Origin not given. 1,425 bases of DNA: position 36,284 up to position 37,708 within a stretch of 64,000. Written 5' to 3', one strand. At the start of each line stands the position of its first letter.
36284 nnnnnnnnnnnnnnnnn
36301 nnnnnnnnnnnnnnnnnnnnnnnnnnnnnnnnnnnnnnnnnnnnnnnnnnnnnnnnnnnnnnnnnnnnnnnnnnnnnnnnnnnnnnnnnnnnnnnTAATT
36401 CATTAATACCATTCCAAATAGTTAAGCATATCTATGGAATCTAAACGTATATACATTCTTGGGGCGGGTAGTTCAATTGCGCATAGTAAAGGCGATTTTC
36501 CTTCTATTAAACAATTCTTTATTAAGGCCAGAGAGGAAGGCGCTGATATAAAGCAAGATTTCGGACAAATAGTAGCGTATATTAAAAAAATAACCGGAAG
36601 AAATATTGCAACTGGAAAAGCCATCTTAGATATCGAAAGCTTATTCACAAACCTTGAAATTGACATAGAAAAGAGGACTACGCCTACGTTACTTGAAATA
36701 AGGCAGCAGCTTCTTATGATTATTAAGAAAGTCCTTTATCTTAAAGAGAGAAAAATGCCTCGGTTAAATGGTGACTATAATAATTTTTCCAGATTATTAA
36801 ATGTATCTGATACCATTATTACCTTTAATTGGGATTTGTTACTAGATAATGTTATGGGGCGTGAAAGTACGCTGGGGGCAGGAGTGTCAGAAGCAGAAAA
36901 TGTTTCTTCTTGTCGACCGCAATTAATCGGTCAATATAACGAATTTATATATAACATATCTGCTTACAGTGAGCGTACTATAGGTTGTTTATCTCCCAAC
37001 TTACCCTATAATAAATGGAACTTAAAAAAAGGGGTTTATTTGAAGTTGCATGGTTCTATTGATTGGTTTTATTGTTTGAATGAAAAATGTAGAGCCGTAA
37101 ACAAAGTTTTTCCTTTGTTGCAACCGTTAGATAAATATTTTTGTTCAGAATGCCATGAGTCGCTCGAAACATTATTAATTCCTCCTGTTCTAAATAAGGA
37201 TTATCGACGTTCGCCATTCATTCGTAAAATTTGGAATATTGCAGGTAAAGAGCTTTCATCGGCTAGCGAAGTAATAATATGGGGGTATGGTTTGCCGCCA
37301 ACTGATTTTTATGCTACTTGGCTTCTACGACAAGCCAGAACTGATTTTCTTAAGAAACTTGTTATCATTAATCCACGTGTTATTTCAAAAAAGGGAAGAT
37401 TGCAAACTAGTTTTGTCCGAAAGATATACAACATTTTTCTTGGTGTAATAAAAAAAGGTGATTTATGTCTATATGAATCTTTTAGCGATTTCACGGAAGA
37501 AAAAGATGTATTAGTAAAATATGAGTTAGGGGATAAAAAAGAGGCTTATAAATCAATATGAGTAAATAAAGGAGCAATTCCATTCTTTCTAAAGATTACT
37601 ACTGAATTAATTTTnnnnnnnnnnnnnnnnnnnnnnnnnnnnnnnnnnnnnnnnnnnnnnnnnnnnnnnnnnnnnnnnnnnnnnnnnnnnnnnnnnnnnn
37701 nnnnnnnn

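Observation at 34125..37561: HTH-ImmA/IrrE + DUF4411 (PIN-like) + unknown 184 aa protein + minimal stand-alone SIR2: four co-directional genes that look like a defence locus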

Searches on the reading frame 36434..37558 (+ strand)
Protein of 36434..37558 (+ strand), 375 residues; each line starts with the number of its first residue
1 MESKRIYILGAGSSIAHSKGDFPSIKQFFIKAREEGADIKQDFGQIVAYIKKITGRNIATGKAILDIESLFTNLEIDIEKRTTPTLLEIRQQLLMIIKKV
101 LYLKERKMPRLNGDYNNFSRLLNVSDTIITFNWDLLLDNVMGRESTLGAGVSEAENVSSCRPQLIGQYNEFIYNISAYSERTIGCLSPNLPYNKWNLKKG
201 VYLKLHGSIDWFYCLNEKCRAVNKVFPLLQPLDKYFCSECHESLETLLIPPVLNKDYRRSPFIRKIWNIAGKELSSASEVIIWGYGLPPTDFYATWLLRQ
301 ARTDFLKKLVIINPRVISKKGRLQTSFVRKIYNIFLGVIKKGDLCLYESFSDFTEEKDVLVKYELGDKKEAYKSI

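Call 3: search_protein_families(library=pfam, proteins=[window:36434-37558:+], max_evalue=0.1)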
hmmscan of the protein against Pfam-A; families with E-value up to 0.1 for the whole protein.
window:36434-37558:+ (375 aa): 0 families

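Call 4: search_protein_families(library=padloc, proteins=[window:36434-37558:+], max_evalue=0.1)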
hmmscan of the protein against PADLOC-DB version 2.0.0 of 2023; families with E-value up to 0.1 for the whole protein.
window:36434-37558:+ (375 aa): 7 families
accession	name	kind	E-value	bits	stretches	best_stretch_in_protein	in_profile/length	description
PDLC02414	Aga_SIR2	-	7.7e-07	26.7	1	199-325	162-270/313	-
PDLC04078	SIR2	-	6.9e-06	23.9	1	203-323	17-123/171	-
PDLC04087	SIR2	-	9.8e-06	22.7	1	196-287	180-261/343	-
PDLC02408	Aga_SIR2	-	0.00018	18.7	0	202-215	194-207/343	Class II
PDLC04096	SIR2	-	0.0014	16.2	1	203-313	76-173/230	-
PDLC04088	SIR2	-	0.021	11.9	1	198-218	221-241/390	-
PDLC04093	SIR2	-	0.022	11.7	0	6-141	25-167/395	-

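Call 5: search_protein_families(library=ncbifam, proteins=[window:36434-37558:+], max_evalue=0.1)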
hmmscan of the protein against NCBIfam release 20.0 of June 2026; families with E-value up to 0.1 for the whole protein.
window:36434-37558:+ (375 aa): 0 families

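Call 6: find_homologous_proteins(query=window:36434-37558:+)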
Query window:36434-37558:+ (375 aa): 291 proteins with E <= 0.001 among 3064 candidates; the best 120 are listed.
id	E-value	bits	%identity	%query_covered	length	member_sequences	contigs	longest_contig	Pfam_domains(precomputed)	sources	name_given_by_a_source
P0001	2.7e-251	851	100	100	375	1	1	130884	-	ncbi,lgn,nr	ncbi:MAG: hypothetical protein Q8L26_08005 [Candidatus Omnitrophota bacterium]|nr:hypothetical prote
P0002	1.1e-142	493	60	100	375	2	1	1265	-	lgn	-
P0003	2.4e-122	427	53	100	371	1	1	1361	-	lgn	-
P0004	9.4e-121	421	54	100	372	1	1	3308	-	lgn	-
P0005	4.0e-119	416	52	97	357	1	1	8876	-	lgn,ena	-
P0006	3.8e-117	409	52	100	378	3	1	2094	-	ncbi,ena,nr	ncbi:hypothetical protein KA005_05880 [bacterium]|nr:hypothetical protein [bacterium]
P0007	4.4e-117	409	52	100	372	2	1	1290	-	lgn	-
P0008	1.2e-116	408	51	100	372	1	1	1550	-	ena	-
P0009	3.8e-115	403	51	97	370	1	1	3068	-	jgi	jgi:hypothetical protein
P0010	4.3e-115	403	51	100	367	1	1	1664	-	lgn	-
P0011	9.5e-114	398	51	97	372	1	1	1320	-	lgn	-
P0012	1.6e-113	397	53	94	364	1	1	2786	-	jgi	jgi:hypothetical protein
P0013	5.8e-113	396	49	98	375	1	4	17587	-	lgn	-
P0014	1.2e-112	395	50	100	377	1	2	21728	-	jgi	jgi:hypothetical protein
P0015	1.5e-112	394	50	100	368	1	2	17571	-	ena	-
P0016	2.3e-112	394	50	98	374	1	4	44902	-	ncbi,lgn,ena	-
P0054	1.6e-103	365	48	99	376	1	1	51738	-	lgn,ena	-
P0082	6.9e-90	320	44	100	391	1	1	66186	-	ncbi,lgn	-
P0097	5.3e-87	310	44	96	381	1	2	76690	-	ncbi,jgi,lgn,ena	-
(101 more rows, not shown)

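Call 11: search_solved_structures(query=A1, max_evalue=1, show_alignments=2)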
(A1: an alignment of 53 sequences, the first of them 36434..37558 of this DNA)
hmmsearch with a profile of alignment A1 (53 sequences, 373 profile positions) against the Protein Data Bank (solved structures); distinct sequences matched with E-value up to 1: 0.

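Call 12: find_related_loci(query=A1, collection=genome_contigs, flank=7000)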
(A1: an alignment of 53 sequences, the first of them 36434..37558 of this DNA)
Query A1 (375 aa) in genome_contigs; peptide patterns used: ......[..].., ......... (x = any residue, [..] = any of these).
479 stretches matched a pattern; 129 encode a relative of the query (tblastn E <= 1e-3); the best 80 are kept; 80 distinct loci.
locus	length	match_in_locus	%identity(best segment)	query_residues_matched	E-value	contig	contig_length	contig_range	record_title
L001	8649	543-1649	50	3-370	7e-117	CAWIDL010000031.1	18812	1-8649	MAG: uncultured delta proteobacterium isolate MFD01231.bin.1.21 genome assembly, contig: contig_9302, whole genome shotg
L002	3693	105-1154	50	1-359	7e-115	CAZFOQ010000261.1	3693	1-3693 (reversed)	MAG TPA_asm: uncultured Pirellulales bacterium isolate SRP068000_co1_345 genome assembly, contig: NODE_65765_length_3693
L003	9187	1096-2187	49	4-365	2e-109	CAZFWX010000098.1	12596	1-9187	MAG TPA_asm: uncultured Desulfobacterales bacterium isolate binchicken_co107_460 genome assembly, contig: NODE_11555_len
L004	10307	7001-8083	46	4-365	4e-102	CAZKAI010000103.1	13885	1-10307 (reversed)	MAG TPA_asm: uncultured Pirellulales bacterium isolate binchicken_co117_24 genome assembly, contig: NODE_8025_length_138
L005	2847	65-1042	49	40-369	5e-101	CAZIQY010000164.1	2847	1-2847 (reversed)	MAG TPA_asm: uncultured Syntrophaceae bacterium isolate SRP098346_co1_212 genome assembly, contig: NODE_60640_length_284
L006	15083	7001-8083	46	1-366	1e-97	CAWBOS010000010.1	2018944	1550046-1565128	MAG: uncultured delta proteobacterium isolate MFD01299.bin.3.111 genome assembly, contig: contig_6028, whole genome shot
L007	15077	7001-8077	44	3-363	6e-94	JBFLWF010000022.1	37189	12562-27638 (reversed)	MAG: Nitrospirota bacterium isolate MAG025 MAG025_22, whole genome shotgun sequence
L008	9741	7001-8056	42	4-360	7e-92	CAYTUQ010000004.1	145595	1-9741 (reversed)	MAG TPA_asm: uncultured bacterium isolate binchicken_co262_234 genome assembly, contig: NODE_52_length_145595_cov_22.722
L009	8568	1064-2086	42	4-359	1e-90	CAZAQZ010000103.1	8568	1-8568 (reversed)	MAG TPA_asm: uncultured Verrucomicrobiota bacterium isolate binchicken_co162_501 genome assembly, contig: NODE_21292_len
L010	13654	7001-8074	43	4-363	4e-86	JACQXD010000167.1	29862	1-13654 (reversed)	MAG: Nitrospirae bacterium isolate NC_groundwater_1506_Pr4_B-0.1um_42_4 SR1-18-B1_scaffold_301706, whole genome shotgun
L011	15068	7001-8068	39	6-369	1e-80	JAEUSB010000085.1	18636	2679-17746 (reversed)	MAG: Leptospirales bacterium isolate new MAG-292 k141_2566809, whole genome shotgun sequence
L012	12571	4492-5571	40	5-365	7e-77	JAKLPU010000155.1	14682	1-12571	MAG: Candidatus Atribacteria bacterium isolate bin N1.50 k141_261361, whole genome shotgun sequence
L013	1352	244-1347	39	3-370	8e-81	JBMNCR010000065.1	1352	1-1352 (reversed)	MAG: Eubacteriaceae bacterium isolate Bins.065 NODE_97338, whole genome shotgun sequence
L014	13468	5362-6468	37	5-353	1e-70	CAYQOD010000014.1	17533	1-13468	MAG TPA_asm: uncultured Thermodesulfobacteriota bacterium isolate binchicken_co252_14 genome assembly, contig: NODE_421_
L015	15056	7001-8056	40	4-356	3e-70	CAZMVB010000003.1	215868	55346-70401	MAG TPA_asm: uncultured Desulfarculales bacterium isolate binchicken_co178_57 genome assembly, contig: NODE_99_length_21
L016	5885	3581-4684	35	4-363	3e-69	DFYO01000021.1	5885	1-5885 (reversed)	MAG TPA_asm: Clostridiales bacterium UBA4080 UBA4080_contig_56214, whole genome shotgun sequence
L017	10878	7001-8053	36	3-359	7e-69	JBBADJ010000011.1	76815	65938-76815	MAG: Candidatus Ratteibacteria bacterium isolate SO_2017_LW2_115 scaffold_98_c1_LW138R_2017, whole genome shotgun sequen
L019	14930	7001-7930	42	4-314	4e-64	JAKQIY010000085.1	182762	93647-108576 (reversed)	MAG: bacterium isolate USDV_maxbin.027 k141_1709029, whole genome shotgun sequence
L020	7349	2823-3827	37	3-353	3e-63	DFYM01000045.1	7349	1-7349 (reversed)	MAG TPA_asm: Candidatus Atribacteria bacterium UBA4082 UBA4082_contig_31421, whole genome shotgun sequence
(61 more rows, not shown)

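Call 19: predict_structure(alignment_id=A1)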
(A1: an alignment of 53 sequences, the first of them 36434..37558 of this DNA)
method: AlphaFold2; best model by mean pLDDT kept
length: 375 residues; sequences in the alignment: 53
mean_pLDDT: 90.4   pTM: 0.90
mean pLDDT of the five models: 90.4, 89.6, 89.6, 88.9, 88.6
residues with pLDDT >= 90: 294; 70-90: 59; 50-70: 14; < 50: 8
segments of 3 or more residues with pLDDT < 50: 158-164
pLDDT, mean of each block of 10 residues (from residue 1): 89 92 91 91 94 91 87 93 95 96 90 89 96 95 87 49 68 90 73 92 96 95 94 96 94 81 95 98 85 91 97 96 95 96 97 97 94 92
secondary structure, 60 per line:
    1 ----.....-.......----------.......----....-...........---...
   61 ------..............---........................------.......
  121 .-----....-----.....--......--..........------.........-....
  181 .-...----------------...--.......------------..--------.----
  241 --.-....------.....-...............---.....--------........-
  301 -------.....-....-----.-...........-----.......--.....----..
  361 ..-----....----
elements in order: E5-9 H11-17 H28-34 H39-42 H44-54 H67-80 H84-107 H114-121 E127-130 H136-140 H143-148 H151-160 H167-175 H177-181 E202-204 E207-213 E245-248 H255-259 H261-275 E279-283 H292-299 E308-312 H325-335 E344-347 H350-354 H359-362 H368-371

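Call 21: search_protein_families(library=pfam, alignment_id=A2, max_evalue=0.001)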
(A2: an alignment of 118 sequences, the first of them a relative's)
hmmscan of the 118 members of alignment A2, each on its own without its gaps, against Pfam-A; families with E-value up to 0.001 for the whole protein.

A. member 1, L001:68-277:- (70 aa): 0 families

B. families by the number of members that match (of 118 scanned): 136 families (the first 25 are shown)
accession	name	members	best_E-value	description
PF01555.25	N6_N4_Mtase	3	2.6e-44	DNA methylase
PF13237.11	Fer4_10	2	4.5e-13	4Fe-4S dicluster domain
PF13187.11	Fer4_9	2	8.2e-12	4Fe-4S dicluster domain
PF13484.11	Fer4_16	2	4e-11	4Fe-4S double cluster binding domain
PF13183.11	Fer4_8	2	9.2e-10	4Fe-4S dicluster domain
PF13534.11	Fer4_17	2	1.6e-08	4Fe-4S dicluster domain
PF12441.14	CopG_antitoxin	2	6.2e-07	CopG antitoxin of type II toxin-antitoxin system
PF20703.3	nSTAND1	2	1.4e-05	Novel STAND NTPase 1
PF13401.12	AAA_22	2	1.4e-05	AAA domain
PF08299.17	Bac_DnaA_C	2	2e-05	Bacterial dnaA protein helix-turn-helix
PF13191.12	AAA_16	2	3.5e-05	AAA ATPase domain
PF02074.21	Peptidase_M32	1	2e-165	Carboxypeptidase Taq (M32) metallopeptidase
PF02867.20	Ribonuc_red_lgC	1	5.3e-134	Ribonucleotide reductase, barrel domain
PF20796.3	PDDEXK_13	1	6.7e-90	PD-(D/E)XK nuclease superfamily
PF00579.31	tRNA-synt_1b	1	1e-83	tRNA synthetases class I (W and Y)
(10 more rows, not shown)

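Call 22: fold_search(model_id=the predicted structure, library=pdb)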
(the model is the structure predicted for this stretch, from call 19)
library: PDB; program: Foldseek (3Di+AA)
matches with E <= 10: 602; with E <= 0.001: 77
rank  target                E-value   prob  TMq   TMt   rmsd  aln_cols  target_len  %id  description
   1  8uae_B                6.9e-09  1.00  0.53  0.52   7.4       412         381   16  E. coli Sir2_HerA complex (12:6) with ATPgamaS (released 2023-12-27)
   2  8suw_B                1.2e-08  1.00  0.48  0.46   7.8       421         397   16  E. coli SIR2-HerA complex (dodecamer SIR2 bound 4 protomers of HerA) (released 2024-03-27)
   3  8sub_A                1.4e-08  1.00  0.50  0.48   8.0       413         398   14  E. coli SIR2-HerA complex (dodecamer SIR2 pentamer HerA) (released 2023-12-27)
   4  8wld_R                1.6e-08  1.00  0.49  0.52   8.6       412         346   14  Cryo-EM structure of SIR2/HerA antiphage complex (released 2024-09-11)
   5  8sub_B                1.8e-08  1.00  0.50  0.48   7.6       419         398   16  E. coli SIR2-HerA complex (dodecamer SIR2 pentamer HerA) (released 2023-12-27)
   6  8sub_I                1.9e-08  1.00  0.48  0.46   8.2       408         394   16  E. coli SIR2-HerA complex (dodecamer SIR2 pentamer HerA) (released 2023-12-27)
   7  8sub_J                2.6e-08  1.00  0.49  0.46   7.9       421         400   14  E. coli SIR2-HerA complex (dodecamer SIR2 pentamer HerA) (released 2023-12-27)
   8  8sub_E                2.7e-08  1.00  0.46  0.44   8.5       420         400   16  E. coli SIR2-HerA complex (dodecamer SIR2 pentamer HerA) (released 2023-12-27)
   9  8sub_K                3.6e-08  1.00  0.49  0.47   7.8       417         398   14  E. coli SIR2-HerA complex (dodecamer SIR2 pentamer HerA) (released 2023-12-27)
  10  8uae_F                4.0e-08  1.00  0.52  0.51   7.3       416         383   15  E. coli Sir2_HerA complex (12:6) with ATPgamaS (released 2023-12-27)
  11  8sub_D                4.0e-08  1.00  0.48  0.45   8.2       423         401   14  E. coli SIR2-HerA complex (dodecamer SIR2 pentamer HerA) (released 2023-12-27)
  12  8suw_J                5.7e-08  1.00  0.47  0.45   8.2       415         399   16  E. coli SIR2-HerA complex (dodecamer SIR2 bound 4 protomers of HerA) (released 2024-03-27)
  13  8sxx_F                6.0e-08  1.00  0.50  0.49   7.4       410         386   16  E. coli dodecamer SIR2 (released 2023-12-27)
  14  8wld_K                8.0e-08  1.00  0.48  0.53   7.2       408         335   13  Cryo-EM structure of SIR2/HerA antiphage complex (released 2024-09-11)
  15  8su9_D                1.5e-07  1.00  0.48  0.45   8.4       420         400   13  E. coli SIR2-HerA complex (hexamer HerA bound with dodecamer Sir2) (released 2024-03-27)
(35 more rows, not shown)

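Call 37: search_protein_families(library=pfam, alignment_id=A1, max_evalue=1)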
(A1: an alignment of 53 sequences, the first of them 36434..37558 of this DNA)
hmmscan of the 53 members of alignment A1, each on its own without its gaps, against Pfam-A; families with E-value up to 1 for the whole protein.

A. member 1, window:36434-37558:+ (375 aa): 1 family
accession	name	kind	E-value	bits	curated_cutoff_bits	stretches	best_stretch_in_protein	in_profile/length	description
PF02941.21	FeThRed_A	-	0.23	12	25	1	31-59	18-46/67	Ferredoxin thioredoxin reductase variable alpha chain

B. families by the number of members that match (of 53 scanned): 35 families (the first 25 are shown)
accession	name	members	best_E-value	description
PF13289.12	SIR2_2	20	0.00034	SIR2-like domain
PF01485.27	IBR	6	0.035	IBR domain, a half RING-finger domain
PF23895.1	Phage_zn_bind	5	0.14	Phage zinc binding domain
PF16263.11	DUF4917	3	0.00032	Domain of unknown function (DUF4917)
PF02146.23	SIR2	3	0.059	Sir2 family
PF01928.26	CYTH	2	0.16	CYTH domain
PF03119.21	DNA_ligase_ZBD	2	0.19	NAD-dependent DNA ligase C4 zinc finger domain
PF04465.17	DUF499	1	0.003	Protein of unknown function (DUF499)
PF17982.7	C5HCH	1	0.0039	NSD Cys-His rich domain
PF14253.11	AbiH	1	0.012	Bacteriophage abortive infection AbiH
PF17190.9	RecG_N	1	0.014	RecG N-terminal helical domain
PF00794.24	PI3K_rbd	1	0.022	PI3-kinase family, ras-binding domain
PF17365.7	DUF5390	1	0.062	Family of unknown function (DUF5390)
PF14281.12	PDDEXK_4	1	0.071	PD-(D/E)XK nuclease superfamily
PF23115.1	zf-C2H2_STOP2_3rd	1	0.073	STOP2-like, C2H2-type zinc finger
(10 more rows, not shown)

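Call 38: search_protein_families(library=padloc, alignment_id=A1, max_evalue=0.01)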
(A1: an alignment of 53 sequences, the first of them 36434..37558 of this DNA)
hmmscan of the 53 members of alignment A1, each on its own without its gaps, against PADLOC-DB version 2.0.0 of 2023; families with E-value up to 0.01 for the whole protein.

A. member 1, window:36434-37558:+ (375 aa): 5 families
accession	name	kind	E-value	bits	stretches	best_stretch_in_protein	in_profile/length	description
PDLC02414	Aga_SIR2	-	7.7e-07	26.7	1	199-325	162-270/313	-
PDLC04078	SIR2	-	6.9e-06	23.9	1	203-323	17-123/171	-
PDLC04087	SIR2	-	9.8e-06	22.7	1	196-287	180-261/343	-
PDLC02408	Aga_SIR2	-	0.00018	18.7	0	202-215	194-207/343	Class II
PDLC04096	SIR2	-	0.0014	16.2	1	203-313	76-173/230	-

B. families by the number of members that match (of 53 scanned): 21 families
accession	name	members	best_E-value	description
PDLC04087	SIR2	43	3.6e-08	-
PDLC02414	Aga_SIR2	38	1.9e-07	-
PDLC04078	SIR2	31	6.9e-06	-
PDLC04084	SIR2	27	1.2e-06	-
PDLC02408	Aga_SIR2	26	2.4e-07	Class II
PDLC04088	SIR2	17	4.7e-05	-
PDLC04096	SIR2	14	0.00014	-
PDLC04961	PDC-S21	12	5.9e-06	-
PDLC02186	SIR2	9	4e-06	-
PDLC04082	SIR2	9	0.00013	-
PDLC04093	SIR2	8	3.2e-08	-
PDLC04968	PDC-S25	7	1.5e-05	-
PDLC04081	SIR2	4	0.0002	-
PDLC04960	PDC-S21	4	0.00028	-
PDLC04079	SIR2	4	0.0029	-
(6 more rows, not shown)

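Call 57: search_protein_families(library=padloc, alignment_id=A2, max_evalue=0.00001)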
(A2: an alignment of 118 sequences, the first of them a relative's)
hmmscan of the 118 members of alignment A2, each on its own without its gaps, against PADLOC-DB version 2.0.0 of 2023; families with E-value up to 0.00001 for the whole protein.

A. member 1, L001:68-277:- (70 aa): 0 families

B. families by the number of members that match (of 118 scanned): 147 families (the first 25 are shown)
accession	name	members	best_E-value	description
PDLC04134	mad2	3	6.9e-12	mads_2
PDLC03259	MTase_II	2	5.6e-181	Type II methyltransferase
PDLC03323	MTase_II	2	5.5e-121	Type II methyltransferase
PDLC03353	MTase_II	2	2.8e-72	Type II methyltransferase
PDLC03350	MTase_II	2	3.3e-68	Type II methyltransferase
PDLC03387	MTase_II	2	1.6e-38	Type II methyltransferase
PDLC03260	MTase_II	2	3.1e-32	Type II methyltransferase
PDLC03371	MTase_II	2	2.8e-29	Type II methyltransferase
PDLC03299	MTase_II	2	2.5e-28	Type II methyltransferase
PDLC03246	MTase_II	2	3.5e-24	Type II methyltransferase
PDLC03336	MTase_II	2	6.3e-19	Type II methyltransferase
PDLC03238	MTase_II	2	2.1e-18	Type II methyltransferase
PDLC03363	MTase_II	2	2.5e-18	Type II methyltransferase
PDLC03305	MTase_II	2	4.6e-17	Type II methyltransferase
PDLC03230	MTase_II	2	1.6e-16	Type II methyltransferase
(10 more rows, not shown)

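Call 58: search_protein_representatives(alignment_id=A1)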
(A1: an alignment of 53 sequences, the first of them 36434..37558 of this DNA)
Query: 53 sequences, 373 profile positions. Proteins with E-value up to 0.001 (for the whole library): 8322; up to 1e-10: 3288; up to 1e-30: 250. The best 150 are listed.
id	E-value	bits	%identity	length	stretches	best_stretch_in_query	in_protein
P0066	1.4e-154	530.8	-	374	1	2-365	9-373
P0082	2.5e-140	483.9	-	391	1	1-371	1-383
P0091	5.1e-140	482.9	-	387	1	3-365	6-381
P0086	6.9e-140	482.4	-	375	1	1-367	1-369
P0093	3.1e-136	470.4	-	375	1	2-371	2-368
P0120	1.1e-132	458.7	-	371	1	3-356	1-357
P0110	2.5e-132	457.6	-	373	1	3-365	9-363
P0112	5.1e-130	450.0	-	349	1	1-359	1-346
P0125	6.4e-130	449.6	-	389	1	2-369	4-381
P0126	4.1e-128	443.7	-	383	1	3-353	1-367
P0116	7.9e-128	442.8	-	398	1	3-362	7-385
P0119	2.4e-123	428.0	-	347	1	3-353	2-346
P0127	6.3e-122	423.3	-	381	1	1-364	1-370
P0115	2.4e-121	421.4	-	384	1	2-369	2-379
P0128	1.3e-120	419.0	-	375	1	2-365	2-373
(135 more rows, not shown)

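Call 71: search_dna_similar(query=window:36434-37558:+, collection=phages, mode=protein, max_evalue=0.001, max_rows=15)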
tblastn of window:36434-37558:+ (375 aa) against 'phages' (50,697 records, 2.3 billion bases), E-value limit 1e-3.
No match.
